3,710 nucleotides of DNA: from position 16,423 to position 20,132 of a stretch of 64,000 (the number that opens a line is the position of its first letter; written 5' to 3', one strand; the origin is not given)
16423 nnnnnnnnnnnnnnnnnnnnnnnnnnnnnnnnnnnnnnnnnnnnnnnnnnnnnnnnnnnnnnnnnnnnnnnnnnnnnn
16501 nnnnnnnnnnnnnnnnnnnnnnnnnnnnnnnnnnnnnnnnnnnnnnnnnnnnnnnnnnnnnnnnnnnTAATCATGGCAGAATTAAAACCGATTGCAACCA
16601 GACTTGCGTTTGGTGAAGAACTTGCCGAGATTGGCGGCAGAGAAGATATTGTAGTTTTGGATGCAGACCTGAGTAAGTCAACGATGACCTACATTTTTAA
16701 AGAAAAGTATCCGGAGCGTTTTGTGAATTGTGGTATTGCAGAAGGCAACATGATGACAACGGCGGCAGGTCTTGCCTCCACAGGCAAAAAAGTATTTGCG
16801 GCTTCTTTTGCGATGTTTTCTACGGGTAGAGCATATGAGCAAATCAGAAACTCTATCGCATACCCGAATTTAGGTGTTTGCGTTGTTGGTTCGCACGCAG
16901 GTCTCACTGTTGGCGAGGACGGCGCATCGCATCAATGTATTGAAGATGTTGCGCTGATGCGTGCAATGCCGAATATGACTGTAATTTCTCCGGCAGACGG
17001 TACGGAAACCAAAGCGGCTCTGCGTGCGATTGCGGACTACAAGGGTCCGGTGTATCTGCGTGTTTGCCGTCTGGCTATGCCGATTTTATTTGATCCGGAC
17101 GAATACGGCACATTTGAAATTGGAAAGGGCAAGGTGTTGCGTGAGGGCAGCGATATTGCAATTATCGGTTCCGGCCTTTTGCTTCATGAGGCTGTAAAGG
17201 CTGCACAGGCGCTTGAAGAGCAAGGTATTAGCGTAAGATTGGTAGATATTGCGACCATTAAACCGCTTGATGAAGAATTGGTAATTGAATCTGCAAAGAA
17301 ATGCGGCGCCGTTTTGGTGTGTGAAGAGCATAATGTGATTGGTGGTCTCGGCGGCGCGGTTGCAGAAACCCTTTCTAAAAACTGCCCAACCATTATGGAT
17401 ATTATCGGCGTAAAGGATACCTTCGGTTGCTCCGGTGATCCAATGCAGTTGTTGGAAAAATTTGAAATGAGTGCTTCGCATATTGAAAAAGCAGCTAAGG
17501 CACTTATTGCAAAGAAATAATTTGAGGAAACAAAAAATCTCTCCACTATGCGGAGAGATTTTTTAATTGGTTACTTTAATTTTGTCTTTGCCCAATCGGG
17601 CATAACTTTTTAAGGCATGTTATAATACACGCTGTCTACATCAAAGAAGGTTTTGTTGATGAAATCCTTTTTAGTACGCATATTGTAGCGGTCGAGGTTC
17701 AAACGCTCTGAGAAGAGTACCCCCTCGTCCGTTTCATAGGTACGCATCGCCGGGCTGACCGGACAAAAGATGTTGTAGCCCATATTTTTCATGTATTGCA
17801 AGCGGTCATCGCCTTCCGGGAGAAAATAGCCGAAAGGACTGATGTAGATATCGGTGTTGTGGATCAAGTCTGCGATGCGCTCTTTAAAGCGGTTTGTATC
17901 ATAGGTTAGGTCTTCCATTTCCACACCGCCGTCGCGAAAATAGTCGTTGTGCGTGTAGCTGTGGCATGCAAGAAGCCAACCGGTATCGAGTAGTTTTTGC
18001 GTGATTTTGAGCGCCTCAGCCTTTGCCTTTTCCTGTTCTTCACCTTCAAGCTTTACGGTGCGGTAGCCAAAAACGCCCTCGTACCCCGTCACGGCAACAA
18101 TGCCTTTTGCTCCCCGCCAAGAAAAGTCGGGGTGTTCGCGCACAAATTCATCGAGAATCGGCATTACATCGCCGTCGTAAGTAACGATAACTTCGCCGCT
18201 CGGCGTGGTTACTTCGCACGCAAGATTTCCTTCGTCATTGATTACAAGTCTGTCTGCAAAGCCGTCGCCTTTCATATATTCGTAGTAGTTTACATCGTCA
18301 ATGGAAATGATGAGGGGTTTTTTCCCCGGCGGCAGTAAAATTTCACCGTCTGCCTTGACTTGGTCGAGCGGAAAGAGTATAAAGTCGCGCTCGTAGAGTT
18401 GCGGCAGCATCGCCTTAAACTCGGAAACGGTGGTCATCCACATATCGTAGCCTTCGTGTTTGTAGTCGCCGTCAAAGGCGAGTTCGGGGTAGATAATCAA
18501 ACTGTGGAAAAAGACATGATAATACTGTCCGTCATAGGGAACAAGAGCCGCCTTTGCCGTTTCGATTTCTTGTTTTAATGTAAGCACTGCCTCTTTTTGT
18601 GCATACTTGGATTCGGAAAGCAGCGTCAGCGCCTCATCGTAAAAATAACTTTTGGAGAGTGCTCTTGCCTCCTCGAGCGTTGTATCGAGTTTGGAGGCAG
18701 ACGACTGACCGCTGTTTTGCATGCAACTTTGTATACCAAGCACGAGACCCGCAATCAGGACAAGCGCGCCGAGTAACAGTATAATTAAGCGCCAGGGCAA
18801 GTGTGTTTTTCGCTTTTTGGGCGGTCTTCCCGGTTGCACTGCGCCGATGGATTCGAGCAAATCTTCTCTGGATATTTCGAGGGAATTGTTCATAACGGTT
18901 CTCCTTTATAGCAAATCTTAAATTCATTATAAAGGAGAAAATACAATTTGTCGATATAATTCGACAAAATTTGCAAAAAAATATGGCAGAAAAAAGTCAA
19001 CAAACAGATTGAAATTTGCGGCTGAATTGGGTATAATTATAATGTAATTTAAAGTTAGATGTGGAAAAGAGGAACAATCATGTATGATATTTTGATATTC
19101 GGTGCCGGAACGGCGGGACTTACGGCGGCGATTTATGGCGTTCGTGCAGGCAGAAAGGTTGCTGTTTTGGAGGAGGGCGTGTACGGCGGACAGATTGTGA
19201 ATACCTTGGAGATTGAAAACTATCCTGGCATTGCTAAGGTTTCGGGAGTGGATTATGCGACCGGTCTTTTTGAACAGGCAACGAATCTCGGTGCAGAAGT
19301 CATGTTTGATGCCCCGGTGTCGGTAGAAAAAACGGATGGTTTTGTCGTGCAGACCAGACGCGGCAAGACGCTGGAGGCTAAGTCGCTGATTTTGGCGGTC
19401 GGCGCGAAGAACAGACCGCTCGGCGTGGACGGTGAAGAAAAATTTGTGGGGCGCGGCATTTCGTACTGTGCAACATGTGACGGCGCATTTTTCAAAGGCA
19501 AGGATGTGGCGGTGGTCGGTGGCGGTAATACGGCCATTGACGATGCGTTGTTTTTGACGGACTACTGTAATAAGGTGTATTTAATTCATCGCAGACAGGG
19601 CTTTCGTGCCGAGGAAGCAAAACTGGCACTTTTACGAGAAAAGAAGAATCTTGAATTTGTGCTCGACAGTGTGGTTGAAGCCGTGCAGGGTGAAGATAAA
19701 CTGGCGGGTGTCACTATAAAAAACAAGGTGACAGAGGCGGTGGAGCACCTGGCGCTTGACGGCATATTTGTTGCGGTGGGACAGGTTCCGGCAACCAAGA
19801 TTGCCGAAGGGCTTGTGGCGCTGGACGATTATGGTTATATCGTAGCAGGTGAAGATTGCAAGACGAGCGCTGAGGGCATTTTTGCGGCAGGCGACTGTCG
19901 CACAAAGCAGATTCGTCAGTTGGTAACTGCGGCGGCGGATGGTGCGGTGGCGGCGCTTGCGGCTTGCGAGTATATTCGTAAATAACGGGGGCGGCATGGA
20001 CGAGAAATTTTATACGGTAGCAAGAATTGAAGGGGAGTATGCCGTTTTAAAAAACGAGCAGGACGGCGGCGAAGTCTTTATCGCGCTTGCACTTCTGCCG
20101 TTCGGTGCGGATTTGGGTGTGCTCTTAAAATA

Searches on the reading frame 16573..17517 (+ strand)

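Call 84: search_protein_families(library=pfam, proteins=[window:16573-17517:+], max_evalue=0.001)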
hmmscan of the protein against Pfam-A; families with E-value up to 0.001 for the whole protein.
window:16573-17517:+ (315 aa): 4 families
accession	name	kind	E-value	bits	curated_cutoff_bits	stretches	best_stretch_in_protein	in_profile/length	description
PF02779.29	Transket_pyr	-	3.6e-44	150.9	27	1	6-168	2-171/174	Transketolase, pyrimidine binding domain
PF02780.25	Transketolase_C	-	2.7e-30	105.3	25.9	1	184-304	1-124/124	Transketolase, C-terminal domain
PF22613.1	Transketolase_C_1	-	5.3e-07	30.3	27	1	191-299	10-112/113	Transketolase-like TK C-terminal domain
PF17147.9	PFOR_II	-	7.7e-06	26.6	27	1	194-266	2-74/102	Pyruvate:ferredoxin oxidoreductase core domain II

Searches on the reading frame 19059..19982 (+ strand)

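Call 84: search_protein_families(library=pfam, proteins=[window:19059-19982:+], max_evalue=0.001)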
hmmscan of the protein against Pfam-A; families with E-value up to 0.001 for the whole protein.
window:19059-19982:+ (308 aa): 8 families
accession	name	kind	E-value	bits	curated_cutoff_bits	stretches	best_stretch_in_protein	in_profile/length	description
PF07992.20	Pyr_redox_2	-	4.5e-46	158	26.1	1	9-295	1-291/291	Pyridine nucleotide-disulphide oxidoreductase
PF13738.12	Pyr_redox_3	-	1.2e-18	67.9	30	1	87-278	104-305/305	Pyridine nucleotide-disulphide oxidoreductase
PF00070.33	Pyr_redox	-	4e-11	43.7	22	1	150-222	2-81/82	Pyridine nucleotide-disulphide oxidoreductase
PF03486.20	HI0933_like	-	2e-07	31.2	50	0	10-41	2-33/244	HI0933-like protein Rossmann domain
PF01266.30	DAO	-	3.6e-07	30.5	27.9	1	59-121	144-209/353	FAD dependent oxidoreductase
PF12831.13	FAD_oxidored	-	3.4e-05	23.8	27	1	10-50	1-42/416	FAD dependent oxidoreductase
PF00890.30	FAD_binding_2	-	0.00023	20.9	20.4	1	10-46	1-38/414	FAD binding domain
PF01946.23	Thi4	-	0.00031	20.5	26.2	0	9-42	18-52/235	Thi4 family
